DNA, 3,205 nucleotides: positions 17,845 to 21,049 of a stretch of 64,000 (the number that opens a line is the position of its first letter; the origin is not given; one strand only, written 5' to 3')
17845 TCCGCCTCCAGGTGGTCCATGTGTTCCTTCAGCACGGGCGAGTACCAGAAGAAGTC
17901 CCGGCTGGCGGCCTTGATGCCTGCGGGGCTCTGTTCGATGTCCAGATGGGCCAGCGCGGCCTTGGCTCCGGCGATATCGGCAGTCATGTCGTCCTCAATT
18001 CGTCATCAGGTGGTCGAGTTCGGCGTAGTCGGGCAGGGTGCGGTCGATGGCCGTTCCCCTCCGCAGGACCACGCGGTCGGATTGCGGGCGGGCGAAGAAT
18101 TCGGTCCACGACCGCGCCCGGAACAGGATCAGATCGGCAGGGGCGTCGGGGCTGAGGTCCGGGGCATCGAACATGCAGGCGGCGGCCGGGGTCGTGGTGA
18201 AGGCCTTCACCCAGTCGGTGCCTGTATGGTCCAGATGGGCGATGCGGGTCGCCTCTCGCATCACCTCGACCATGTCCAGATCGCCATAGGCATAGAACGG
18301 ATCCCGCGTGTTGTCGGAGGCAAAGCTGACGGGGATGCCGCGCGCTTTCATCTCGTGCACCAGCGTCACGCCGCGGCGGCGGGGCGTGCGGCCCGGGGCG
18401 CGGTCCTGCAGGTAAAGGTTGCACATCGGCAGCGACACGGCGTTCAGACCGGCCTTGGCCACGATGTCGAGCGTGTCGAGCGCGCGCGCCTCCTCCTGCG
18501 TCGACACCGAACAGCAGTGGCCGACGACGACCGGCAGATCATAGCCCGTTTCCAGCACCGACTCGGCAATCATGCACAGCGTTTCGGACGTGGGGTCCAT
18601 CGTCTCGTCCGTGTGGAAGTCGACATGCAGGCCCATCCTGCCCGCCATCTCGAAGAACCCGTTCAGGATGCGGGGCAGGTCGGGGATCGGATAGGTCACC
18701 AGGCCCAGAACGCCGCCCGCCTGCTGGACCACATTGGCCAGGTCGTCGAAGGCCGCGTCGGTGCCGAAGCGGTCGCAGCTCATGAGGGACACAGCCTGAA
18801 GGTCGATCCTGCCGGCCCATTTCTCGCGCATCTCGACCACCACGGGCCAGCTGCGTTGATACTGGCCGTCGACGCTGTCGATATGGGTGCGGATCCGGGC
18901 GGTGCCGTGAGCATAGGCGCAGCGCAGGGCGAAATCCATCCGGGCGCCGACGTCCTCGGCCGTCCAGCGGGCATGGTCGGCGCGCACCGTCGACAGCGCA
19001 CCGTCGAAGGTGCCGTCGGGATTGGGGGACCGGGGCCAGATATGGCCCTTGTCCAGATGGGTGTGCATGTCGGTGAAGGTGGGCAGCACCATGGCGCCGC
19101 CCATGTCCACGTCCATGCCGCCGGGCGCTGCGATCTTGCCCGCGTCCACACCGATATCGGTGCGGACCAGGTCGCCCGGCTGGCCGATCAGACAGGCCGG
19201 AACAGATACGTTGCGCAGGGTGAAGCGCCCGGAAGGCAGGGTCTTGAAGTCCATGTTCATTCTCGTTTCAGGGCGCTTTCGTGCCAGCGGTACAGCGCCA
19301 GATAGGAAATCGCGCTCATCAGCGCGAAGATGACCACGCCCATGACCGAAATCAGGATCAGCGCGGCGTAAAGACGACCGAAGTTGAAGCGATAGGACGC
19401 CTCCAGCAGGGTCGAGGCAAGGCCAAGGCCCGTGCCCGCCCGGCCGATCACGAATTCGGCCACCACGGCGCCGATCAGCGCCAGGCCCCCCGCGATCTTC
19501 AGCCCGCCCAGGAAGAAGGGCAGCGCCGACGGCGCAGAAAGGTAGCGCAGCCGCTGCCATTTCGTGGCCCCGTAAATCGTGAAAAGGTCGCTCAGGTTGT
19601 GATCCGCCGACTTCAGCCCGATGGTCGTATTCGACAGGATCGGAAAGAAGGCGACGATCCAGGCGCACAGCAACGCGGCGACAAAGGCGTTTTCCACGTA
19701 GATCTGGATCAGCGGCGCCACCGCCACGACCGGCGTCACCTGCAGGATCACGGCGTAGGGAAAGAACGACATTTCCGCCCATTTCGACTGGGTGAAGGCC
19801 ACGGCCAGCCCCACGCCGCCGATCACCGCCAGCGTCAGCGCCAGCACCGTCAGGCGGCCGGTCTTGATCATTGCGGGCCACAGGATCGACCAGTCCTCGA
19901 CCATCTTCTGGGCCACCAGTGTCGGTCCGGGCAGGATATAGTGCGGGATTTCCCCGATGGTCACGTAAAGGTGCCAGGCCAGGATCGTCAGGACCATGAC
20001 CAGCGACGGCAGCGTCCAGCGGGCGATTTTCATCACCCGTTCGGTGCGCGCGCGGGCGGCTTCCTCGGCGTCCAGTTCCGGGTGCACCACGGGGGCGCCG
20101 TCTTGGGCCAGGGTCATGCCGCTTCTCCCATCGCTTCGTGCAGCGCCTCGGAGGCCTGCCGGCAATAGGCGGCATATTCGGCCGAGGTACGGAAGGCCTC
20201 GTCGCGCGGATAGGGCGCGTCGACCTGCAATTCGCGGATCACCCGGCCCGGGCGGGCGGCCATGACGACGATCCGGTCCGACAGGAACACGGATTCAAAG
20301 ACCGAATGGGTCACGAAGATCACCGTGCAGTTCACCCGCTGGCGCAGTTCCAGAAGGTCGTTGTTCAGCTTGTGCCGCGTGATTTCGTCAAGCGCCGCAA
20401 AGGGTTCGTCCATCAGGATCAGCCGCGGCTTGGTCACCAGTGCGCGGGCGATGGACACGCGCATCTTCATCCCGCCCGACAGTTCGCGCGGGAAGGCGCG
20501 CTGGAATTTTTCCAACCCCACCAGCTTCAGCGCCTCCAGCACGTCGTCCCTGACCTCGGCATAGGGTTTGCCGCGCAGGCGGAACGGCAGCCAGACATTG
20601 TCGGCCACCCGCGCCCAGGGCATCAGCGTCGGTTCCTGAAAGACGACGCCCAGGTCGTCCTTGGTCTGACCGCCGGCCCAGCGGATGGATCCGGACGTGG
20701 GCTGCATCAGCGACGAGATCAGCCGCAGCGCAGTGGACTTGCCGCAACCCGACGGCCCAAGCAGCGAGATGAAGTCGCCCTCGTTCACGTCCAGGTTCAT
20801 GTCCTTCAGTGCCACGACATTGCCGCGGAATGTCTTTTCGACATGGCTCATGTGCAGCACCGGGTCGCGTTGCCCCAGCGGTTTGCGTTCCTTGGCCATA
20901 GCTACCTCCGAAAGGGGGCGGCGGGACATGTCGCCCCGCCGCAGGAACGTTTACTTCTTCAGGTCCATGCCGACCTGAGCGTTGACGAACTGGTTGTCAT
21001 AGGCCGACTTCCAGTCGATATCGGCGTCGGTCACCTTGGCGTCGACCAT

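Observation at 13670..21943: Nine-gene overlapping catabolic/salvage operon for an unidentified N-containing compound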

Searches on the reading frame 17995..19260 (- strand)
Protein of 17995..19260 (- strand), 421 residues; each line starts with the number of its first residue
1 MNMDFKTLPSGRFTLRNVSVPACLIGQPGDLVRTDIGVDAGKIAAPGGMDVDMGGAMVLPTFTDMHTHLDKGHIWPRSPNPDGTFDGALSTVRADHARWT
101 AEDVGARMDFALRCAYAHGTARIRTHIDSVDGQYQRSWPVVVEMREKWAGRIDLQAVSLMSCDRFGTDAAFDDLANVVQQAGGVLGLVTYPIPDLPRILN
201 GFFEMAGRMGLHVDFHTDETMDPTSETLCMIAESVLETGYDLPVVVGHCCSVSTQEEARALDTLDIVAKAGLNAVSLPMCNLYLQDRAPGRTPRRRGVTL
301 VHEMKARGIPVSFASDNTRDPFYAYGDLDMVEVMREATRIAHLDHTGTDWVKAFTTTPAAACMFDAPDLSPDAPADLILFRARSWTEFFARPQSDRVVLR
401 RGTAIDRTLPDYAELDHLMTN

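Call 5: search_protein_families(library=pfam, proteins=[window:17995-19260:-])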
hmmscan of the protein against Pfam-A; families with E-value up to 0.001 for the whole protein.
window:17995-19260:- (421 aa): 3 families
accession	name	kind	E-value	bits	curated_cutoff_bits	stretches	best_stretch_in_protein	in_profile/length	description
PF07969.17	Amidohydro_3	-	8.4e-22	78.7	29.7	2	203-397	268-457/472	Amidohydrolase family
PF01979.26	Amidohydro_1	-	4e-07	30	25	1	203-382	141-320/345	Amidohydrolase family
PF04909.20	Amidohydro_2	-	2.5e-05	24.6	26.4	1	64-261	2-199/289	Amidohydrolase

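Call 6: search_protein_families(library=ncbifam, proteins=[window:17995-19260:-])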
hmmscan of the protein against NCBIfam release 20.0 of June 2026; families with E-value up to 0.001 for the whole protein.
window:17995-19260:- (421 aa): 7 families
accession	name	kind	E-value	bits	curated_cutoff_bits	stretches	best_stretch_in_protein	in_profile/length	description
NF005759.0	PRK07583.1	equivalog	3.2e-178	592.9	403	1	3-420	3-436/438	cytosine deaminase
NF005748.0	PRK07572.1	subfamily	8.3e-46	156.9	438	1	37-416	21-411/426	cytosine deaminase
NF004636.0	PRK05985.1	subfamily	4.2e-32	111.4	408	1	44-407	36-390/398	amidohydrolase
NF006685.0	PRK09230.1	subfamily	4.2e-30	104.5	483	1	50-413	45-412/426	cytosine deaminase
NF005365.0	PRK06886.1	equivalog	6.4e-13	48.5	340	1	97-346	60-310/327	hypothetical protein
NF005312.0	PRK06846.1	subfamily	1.5e-12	47.1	447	1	50-406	58-406/412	amidohydrolase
TIGR01224.1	hutI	equivalog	9.2e-06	24.7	298.15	0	251-390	236-361/377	imidazolonepropionase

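Call 9: search_solved_structures(query=window:17995-19260:-, max_evalue=0.001)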
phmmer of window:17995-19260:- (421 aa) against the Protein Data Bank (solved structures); distinct sequences matched with E-value up to 0.001: 13.
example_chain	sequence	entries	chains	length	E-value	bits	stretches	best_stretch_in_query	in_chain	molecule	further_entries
4r7w_A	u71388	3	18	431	1.2e-29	106.5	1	46-404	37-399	Cytosine deaminase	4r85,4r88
1k6w_A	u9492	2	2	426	6e-24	87.7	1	48-410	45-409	Cytosine Deaminase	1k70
3o7u_A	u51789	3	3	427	6e-24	87.7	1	48-410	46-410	Cytosine deaminase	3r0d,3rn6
1r9z_A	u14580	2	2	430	6.1e-24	87.7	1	48-410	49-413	Cytosine deaminase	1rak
1r9x_A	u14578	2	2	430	8.4e-24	87.2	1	48-410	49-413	Cytosine deaminase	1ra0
1r9y_A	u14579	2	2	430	1.6e-23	86.3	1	48-410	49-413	Cytosine deaminase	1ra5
3g77_A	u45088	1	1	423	1.7e-22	82.9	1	48-410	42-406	Cytosine deaminase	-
6nbo_A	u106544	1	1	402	1.9e-19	72.9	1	42-406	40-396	N-isopropylammelide isopropylaminohydrolase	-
2qt3_A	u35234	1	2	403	1.3e-10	43.8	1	42-340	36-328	N-isopropylammelide isopropyl amidohydrolase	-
4cqb_A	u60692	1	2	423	1.5e-10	43.5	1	42-335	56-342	N-ISOPROPYLAMMELIDE ISOPROPYL AMIDOHYDROLASE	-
4cqc_A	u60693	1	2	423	2.1e-10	43.1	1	42-339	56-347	N-ISOPROPYLAMMELIDE ISOPROPYL AMIDOHYDROLASE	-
5akq_A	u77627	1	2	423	7.5e-10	41.3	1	42-339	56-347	N-ISOPROPYLAMMELIDE ISOPROPYL AMIDOHYDROLASE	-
4cqd_A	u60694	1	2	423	1.2e-09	40.5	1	42-340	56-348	N-ISOPROPYLAMMELIDE ISOPROPYL AMIDOHYDROLASE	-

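Call 75: search_solved_structures(query=window:17995-19260:-, max_evalue=1e-23, show_alignments=2)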
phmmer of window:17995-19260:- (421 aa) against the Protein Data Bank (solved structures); distinct sequences matched with E-value up to 1e-23: 5.
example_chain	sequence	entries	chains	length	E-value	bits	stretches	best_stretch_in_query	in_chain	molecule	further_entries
4r7w_A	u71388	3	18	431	1.2e-29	106.5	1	46-404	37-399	Cytosine deaminase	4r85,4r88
1k6w_A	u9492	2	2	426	6e-24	87.7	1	48-410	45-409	Cytosine Deaminase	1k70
3o7u_A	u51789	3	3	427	6e-24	87.7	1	48-410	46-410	Cytosine deaminase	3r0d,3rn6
1r9z_A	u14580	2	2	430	6.1e-24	87.7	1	48-410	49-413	Cytosine deaminase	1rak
1r9x_A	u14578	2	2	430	8.4e-24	87.2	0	48-410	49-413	Cytosine deaminase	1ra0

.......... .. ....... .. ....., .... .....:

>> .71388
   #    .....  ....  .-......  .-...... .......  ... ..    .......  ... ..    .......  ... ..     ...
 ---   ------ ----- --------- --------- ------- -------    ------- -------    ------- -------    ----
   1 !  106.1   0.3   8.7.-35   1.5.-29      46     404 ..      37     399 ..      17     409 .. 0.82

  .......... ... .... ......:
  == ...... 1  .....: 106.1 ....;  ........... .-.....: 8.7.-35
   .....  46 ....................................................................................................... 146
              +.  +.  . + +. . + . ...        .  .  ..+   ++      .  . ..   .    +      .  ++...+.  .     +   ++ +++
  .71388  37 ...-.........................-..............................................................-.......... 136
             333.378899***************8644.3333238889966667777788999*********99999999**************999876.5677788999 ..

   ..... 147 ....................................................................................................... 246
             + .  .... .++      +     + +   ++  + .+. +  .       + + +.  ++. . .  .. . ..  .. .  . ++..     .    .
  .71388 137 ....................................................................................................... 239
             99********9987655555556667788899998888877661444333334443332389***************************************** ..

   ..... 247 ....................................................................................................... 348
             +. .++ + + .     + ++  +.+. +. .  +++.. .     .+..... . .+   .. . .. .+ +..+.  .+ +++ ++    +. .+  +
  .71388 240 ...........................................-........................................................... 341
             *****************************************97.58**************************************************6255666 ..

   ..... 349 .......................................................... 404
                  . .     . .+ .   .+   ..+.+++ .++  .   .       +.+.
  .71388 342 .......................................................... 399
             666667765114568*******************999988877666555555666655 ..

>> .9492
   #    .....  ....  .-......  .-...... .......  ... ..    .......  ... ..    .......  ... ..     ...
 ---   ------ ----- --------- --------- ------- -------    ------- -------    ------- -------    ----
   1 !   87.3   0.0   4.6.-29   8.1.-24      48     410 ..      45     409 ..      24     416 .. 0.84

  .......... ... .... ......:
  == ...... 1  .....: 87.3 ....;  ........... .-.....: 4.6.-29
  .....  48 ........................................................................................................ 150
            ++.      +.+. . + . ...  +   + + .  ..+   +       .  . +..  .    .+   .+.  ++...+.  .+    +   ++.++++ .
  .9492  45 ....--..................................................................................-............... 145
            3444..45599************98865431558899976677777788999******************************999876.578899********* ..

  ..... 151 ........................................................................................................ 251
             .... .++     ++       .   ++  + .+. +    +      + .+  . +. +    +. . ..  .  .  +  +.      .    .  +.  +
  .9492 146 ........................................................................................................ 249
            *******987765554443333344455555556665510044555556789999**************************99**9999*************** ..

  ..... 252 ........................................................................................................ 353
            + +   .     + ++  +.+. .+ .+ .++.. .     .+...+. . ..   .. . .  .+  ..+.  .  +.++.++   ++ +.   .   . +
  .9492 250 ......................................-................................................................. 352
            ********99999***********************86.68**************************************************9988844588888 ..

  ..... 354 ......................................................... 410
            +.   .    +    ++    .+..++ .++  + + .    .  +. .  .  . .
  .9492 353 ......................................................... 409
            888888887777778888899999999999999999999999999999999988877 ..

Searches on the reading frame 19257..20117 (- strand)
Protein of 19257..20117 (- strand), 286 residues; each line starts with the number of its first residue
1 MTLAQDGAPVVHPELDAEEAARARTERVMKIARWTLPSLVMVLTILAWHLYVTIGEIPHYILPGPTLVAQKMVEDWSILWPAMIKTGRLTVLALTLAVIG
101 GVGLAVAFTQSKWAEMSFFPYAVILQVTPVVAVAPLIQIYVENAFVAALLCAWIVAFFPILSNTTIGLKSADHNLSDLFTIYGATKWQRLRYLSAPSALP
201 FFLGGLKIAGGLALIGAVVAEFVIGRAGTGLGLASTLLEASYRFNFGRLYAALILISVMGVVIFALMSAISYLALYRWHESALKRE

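Call 5: search_protein_families(library=pfam, proteins=[window:19257-20117:-])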
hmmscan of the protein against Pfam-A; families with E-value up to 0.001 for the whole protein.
window:19257-20117:- (286 aa): 1 family
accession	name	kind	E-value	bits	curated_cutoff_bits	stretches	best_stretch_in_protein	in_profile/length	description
PF00528.27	BPD_transp_1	-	7e-22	78.5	26.4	1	102-270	4-178/184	Binding-protein-dependent transport system inner membrane component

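Call 6: search_protein_families(library=ncbifam, proteins=[window:19257-20117:-])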
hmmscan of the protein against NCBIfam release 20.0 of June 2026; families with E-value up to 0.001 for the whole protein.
window:19257-20117:- (286 aa): 6 families
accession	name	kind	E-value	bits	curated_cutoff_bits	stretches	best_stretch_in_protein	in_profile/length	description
TIGR01183.1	ntrB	equivalog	1.8e-12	47.4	209.05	1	82-267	19-199/202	nitrate ABC transporter permease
NF040733.1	ABC_perm_U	equivalog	2.2e-12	47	295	1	39-279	13-249/251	ABC transporter permease subunit SaoP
NF008470.0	PRK11365.1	equivalog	9.3e-11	41.6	347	1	25-262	6-237/263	aliphatic sulfonate ABC transporter permease SsuC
NF007545.0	PRK10160.1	equivalog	7.6e-09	35.4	342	1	24-235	13-232/275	taurine ABC transporter permease TauC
TIGR03416.1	ABC_choXWV_perm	equivalog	2.1e-08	34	363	1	30-242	41-246/267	choline ABC transporter permease subunit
NF008196.0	PRK10952.1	equivalog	6.8e-05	21.8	439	1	38-267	109-320/356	glycine betaine/L-proline ABC transporter permease ProW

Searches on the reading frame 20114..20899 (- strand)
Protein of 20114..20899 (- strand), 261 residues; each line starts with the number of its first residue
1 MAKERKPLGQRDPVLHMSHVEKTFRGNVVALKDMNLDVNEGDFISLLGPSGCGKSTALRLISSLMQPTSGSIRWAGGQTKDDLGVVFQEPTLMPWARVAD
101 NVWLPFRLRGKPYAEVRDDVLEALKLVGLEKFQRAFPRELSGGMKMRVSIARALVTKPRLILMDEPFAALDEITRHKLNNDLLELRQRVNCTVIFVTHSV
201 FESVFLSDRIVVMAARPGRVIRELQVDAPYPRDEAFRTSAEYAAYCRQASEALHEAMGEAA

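Call 5: search_protein_families(library=pfam, proteins=[window:20114-20899:-])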
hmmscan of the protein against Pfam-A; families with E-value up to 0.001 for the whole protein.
window:20114-20899:- (261 aa): 4 families
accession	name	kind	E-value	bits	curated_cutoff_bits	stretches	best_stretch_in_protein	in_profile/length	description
PF00005.33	ABC_tran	-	2.8e-33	115.9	25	1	31-168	1-137/137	ABC transporter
PF13304.12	AAA_21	-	0.00025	21.7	27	0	44-83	2-46/304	AAA domain, putative AbiEii toxin, Type IV TA system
PF02463.25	SMC_N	-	0.00046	20.1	40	0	139-208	136-206/220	RecF/RecN/SMC N terminal domain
PF03215.21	Rad17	-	0.00076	19.9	23.8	0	30-66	34-70/186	Rad17 P-loop domain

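Call 6: search_protein_families(library=ncbifam, proteins=[window:20114-20899:-])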
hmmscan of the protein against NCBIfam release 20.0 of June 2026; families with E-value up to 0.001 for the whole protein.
window:20114-20899:- (261 aa): 188 families (the best 25 are shown)
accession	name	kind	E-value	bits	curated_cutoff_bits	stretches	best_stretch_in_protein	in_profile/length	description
NF040729.1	ABC_ATP_SaoA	equivalog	1.2e-59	201.8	360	1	16-256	3-246/248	ABC transporter ATP-binding protein SaoA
NF006987.0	PRK09452.1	equivalog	2.2e-57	194.4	482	1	9-214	12-222/378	spermidine/putrescine ABC transporter ATP-binding protein PotA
TIGR01184.1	ntrCD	subfamily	8.2e-57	192.4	291.8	1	31-234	1-210/230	nitrate ABC transporter ATP-binding protein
NF008421.0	PRK11248.1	equivalog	2e-55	188.1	357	1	15-227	2-216/255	taurine ABC transporter ATP-binding subunit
TIGR03265.1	PhnT2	equivalog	8e-55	186.5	457.7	1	13-214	3-209/353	putative 2-aminoethylphosphonate ABC transporter ATP-binding protein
TIGR01186.1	proV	subfamily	2.4e-54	184.9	326.6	1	26-215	4-205/363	betaine/proline/choline family ABC transporter ATP-binding protein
NF043075.1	MMSYN1_0197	equivalog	1e-51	175.9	550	1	14-214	2-207/341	spermidine/putrescine ABC transporter ATP-binding protein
NF008420.0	PRK11247.1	equivalog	1.2e-50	172.1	395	1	15-242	13-234/257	aliphatic sulfonates ABC transporter ATP-binding protein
TIGR03415.1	ABC_choXWV_ATP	equivalog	8.9e-50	169.7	483.75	1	25-222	34-245/382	choline ABC transporter ATP-binding protein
TIGR00968.1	3a0106s01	subfamily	1.7e-49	168.4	342.75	1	17-221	3-210/237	sulfate ABC transporter ATP-binding protein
NF008653.0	PRK11650.1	subfamily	2e-47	162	432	1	15-215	4-210/357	sn-glycerol-3-phosphate ABC transporter ATP-binding protein UgpC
NF008513.0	PRK11432.1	equivalog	1.2e-46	159.3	496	1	14-215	6-212/351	ferric ABC transporter ATP-binding protein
TIGR03258.1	PhnT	equivalog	5.1e-46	157.3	499.15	1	17-230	11-228/359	2-aminoethylphosphonate ABC transport system ATP-binding subunit PhnT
TIGR01187.1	potA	subfamily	5.5e-46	157.1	355.6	1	46-220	1-179/325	polyamine ABC transporter ATP-binding protein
NF040840.2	tungstate_WtpC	equivalog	3.3e-45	154.9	440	1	16-220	3-209/347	tungstate ABC transporter ATP-binding protein WtpC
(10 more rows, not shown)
